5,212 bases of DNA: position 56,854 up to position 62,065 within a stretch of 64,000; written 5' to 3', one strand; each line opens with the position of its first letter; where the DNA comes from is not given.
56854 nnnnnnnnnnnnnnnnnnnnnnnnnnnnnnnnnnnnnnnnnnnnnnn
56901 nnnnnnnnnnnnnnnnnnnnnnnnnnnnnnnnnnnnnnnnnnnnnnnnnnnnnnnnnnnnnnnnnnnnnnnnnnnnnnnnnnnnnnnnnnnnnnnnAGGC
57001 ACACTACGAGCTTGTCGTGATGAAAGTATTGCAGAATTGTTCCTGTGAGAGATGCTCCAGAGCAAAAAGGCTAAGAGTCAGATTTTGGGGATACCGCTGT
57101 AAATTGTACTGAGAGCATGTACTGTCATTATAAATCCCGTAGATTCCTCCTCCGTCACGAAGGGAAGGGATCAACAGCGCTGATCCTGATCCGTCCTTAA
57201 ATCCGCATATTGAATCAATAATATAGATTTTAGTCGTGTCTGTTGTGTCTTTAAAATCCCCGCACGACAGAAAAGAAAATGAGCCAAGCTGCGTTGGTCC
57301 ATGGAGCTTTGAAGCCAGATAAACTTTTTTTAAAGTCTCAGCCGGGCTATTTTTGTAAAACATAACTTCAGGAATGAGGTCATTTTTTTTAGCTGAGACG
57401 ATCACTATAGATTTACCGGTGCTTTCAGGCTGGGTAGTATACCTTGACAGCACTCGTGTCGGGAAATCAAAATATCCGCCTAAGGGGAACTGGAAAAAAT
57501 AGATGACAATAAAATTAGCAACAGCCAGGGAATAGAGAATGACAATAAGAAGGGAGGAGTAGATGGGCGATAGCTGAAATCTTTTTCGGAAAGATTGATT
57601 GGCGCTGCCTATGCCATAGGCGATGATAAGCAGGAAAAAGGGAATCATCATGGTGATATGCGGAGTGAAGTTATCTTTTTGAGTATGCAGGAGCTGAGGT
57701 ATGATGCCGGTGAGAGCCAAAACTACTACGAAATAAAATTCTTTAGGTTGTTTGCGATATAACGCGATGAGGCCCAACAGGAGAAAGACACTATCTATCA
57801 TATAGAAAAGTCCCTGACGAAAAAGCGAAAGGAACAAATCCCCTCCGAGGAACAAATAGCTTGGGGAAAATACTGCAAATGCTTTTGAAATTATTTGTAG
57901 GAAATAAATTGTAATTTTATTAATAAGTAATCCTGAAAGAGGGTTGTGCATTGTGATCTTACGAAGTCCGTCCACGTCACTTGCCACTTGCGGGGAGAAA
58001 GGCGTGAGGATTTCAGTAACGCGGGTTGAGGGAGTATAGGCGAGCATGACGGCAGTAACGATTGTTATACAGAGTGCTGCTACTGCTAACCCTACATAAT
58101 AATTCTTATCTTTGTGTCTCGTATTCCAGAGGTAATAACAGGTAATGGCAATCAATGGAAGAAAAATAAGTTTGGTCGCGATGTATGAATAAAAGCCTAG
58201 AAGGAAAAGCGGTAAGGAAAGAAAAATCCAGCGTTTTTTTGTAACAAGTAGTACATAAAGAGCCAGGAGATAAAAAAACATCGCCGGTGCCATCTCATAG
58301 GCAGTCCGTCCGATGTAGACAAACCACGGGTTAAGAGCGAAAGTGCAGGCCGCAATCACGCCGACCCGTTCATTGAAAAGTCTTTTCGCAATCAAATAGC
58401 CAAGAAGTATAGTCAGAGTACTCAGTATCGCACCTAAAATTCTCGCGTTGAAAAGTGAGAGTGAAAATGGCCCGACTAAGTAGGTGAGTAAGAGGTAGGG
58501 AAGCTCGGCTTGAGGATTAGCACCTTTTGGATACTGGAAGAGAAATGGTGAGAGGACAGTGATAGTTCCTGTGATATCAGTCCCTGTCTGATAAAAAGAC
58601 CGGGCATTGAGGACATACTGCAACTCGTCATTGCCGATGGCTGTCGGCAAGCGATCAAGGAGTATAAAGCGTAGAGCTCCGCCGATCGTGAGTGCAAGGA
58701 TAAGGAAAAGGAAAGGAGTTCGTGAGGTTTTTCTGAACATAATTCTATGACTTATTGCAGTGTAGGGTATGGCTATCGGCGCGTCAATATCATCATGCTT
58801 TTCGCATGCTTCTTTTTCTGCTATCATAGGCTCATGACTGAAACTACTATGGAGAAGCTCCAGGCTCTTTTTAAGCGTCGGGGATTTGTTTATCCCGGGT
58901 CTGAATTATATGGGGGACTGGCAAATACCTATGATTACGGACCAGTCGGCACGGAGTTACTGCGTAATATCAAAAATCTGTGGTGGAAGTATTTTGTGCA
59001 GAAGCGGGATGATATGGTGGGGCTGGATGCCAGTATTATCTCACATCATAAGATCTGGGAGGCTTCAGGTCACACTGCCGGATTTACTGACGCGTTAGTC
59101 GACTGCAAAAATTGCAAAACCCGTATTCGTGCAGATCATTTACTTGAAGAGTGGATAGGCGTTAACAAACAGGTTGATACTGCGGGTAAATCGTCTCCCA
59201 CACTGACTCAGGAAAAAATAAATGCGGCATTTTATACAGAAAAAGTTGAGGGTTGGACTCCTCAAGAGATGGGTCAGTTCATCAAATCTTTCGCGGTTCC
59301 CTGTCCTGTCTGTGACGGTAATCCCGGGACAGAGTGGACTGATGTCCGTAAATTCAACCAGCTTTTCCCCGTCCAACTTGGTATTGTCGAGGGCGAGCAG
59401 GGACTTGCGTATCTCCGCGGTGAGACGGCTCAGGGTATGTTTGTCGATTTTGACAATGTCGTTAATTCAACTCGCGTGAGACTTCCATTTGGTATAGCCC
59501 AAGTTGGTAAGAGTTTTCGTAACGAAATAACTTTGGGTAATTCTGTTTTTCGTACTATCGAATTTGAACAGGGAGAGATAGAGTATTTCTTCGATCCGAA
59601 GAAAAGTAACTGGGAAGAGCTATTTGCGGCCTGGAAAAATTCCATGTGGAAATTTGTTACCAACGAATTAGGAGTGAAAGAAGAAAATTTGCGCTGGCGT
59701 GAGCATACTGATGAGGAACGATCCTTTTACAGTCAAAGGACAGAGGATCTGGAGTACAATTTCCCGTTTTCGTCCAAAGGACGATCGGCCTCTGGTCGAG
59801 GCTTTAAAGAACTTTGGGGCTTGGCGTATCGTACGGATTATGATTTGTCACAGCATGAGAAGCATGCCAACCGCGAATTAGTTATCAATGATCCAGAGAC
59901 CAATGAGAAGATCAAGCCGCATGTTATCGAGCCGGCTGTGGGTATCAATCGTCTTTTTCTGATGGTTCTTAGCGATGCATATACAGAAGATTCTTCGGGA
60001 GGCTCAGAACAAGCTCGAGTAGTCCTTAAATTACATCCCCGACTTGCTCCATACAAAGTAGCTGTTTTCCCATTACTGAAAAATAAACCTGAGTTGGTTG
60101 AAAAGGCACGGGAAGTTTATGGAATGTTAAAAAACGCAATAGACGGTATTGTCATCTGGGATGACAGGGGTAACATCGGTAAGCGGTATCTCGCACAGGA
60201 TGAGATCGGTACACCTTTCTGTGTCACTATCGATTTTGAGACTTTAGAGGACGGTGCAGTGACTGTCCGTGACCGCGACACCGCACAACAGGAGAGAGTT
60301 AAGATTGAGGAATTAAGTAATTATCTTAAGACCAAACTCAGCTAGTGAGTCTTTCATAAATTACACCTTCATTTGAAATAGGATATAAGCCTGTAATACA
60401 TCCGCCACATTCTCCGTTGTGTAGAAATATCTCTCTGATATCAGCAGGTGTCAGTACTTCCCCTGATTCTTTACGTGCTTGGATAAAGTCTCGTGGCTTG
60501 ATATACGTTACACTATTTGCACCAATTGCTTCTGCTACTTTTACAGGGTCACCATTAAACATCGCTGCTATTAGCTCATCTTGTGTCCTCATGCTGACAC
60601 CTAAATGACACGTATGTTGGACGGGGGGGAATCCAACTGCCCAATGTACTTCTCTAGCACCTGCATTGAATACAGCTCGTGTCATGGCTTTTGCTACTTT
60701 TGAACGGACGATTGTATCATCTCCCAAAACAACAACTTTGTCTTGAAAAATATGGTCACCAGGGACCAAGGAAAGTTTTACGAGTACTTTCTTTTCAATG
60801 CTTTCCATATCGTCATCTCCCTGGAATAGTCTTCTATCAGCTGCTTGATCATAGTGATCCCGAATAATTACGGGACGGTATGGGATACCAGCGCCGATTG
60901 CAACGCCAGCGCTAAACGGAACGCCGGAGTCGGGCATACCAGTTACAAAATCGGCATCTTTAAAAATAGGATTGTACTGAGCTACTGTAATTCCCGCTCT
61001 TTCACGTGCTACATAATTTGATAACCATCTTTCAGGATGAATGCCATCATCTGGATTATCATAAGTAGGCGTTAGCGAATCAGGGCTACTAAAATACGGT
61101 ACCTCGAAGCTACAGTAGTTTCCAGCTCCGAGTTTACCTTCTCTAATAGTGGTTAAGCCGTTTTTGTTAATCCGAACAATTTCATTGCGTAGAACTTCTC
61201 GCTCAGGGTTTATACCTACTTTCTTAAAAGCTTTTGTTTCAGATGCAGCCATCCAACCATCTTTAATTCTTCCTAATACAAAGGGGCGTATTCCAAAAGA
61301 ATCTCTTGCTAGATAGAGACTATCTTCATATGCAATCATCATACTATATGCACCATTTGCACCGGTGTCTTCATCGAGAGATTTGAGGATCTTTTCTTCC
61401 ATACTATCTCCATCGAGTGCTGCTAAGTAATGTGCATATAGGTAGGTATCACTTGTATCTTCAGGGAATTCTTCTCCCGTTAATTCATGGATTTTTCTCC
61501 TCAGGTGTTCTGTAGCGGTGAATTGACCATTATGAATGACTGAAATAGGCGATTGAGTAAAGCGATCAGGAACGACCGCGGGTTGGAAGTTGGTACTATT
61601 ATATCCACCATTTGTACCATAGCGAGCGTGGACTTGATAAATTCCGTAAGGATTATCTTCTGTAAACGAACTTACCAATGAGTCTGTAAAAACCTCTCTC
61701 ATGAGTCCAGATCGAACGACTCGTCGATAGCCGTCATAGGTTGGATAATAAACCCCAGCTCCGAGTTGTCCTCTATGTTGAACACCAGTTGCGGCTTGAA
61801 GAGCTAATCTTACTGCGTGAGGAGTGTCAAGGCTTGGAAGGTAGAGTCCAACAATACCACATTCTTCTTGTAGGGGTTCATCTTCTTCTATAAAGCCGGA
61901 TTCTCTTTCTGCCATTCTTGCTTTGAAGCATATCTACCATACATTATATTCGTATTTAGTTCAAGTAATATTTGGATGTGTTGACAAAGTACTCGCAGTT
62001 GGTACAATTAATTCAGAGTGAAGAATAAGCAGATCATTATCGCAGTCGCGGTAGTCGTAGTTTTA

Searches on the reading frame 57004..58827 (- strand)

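Call 9: search_protein_families(library=pfam, proteins=[window:57004-58827:-], max_evalue=0.0001)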
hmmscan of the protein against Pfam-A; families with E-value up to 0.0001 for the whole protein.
window:57004-58827:- (607 aa): 1 family
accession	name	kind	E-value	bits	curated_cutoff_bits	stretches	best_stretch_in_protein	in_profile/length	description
PF13231.12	PMT_2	-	5e-09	37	26.1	1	124-254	20-154/160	Dolichyl-phosphate-mannose-protein mannosyltransferase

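Call 38: search_protein_families(library=pfam, proteins=[window:57004-58827:-], max_evalue=10)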
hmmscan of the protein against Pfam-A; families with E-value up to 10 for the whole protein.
window:57004-58827:- (607 aa): 2 families
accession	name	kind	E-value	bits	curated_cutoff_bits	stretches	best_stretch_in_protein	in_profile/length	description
PF13231.12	PMT_2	-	5e-09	37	26.1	1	124-254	20-154/160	Dolichyl-phosphate-mannose-protein mannosyltransferase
PF19529.4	DUF6057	-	5.1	6.3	29.8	1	114-270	55-214/569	Family of unknown function (DUF6057)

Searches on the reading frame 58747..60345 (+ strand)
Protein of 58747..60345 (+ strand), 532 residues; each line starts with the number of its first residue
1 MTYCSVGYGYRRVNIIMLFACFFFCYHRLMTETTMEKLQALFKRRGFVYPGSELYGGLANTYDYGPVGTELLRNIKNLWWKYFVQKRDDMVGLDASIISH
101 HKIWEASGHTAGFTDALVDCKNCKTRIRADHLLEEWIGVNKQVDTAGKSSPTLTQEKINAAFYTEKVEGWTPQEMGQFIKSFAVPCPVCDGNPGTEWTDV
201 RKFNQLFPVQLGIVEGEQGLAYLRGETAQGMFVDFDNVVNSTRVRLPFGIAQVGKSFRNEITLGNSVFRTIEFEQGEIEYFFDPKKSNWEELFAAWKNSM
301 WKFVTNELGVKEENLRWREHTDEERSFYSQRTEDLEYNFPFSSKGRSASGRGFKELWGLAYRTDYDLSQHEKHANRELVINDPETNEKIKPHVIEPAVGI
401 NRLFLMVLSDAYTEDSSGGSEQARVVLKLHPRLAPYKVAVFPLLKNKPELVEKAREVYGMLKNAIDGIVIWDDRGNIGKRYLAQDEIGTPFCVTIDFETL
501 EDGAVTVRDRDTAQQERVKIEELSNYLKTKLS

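Call 9: search_protein_families(library=pfam, proteins=[window:58747-60345:+], max_evalue=0.0001)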
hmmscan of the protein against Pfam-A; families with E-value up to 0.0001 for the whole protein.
window:58747-60345:+ (532 aa): 2 families
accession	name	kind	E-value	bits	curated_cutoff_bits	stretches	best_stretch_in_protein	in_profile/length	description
PF03129.25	HGTP_anticodon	-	5.7e-22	78.1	21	1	437-529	1-93/94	Anticodon binding domain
PF00587.30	tRNA-synt_2b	-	1.1e-06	29.2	29.3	1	224-354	14-137/179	tRNA synthetase class II core domain (G, H, P, S and T)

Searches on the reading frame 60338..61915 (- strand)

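Call 9: search_protein_families(library=pfam, proteins=[window:60338-61915:-], max_evalue=0.0001)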
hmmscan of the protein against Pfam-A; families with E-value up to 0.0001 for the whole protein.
window:60338-61915:- (525 aa): 2 families
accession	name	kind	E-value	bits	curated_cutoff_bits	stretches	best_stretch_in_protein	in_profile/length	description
PF13522.11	GATase_6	-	1.2e-10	41.9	27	1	92-226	12-130/130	Glutamine amidotransferase domain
PF13537.11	GATase_7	-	9.2e-09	35.8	25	1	122-231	22-122/123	Glutamine amidotransferase domain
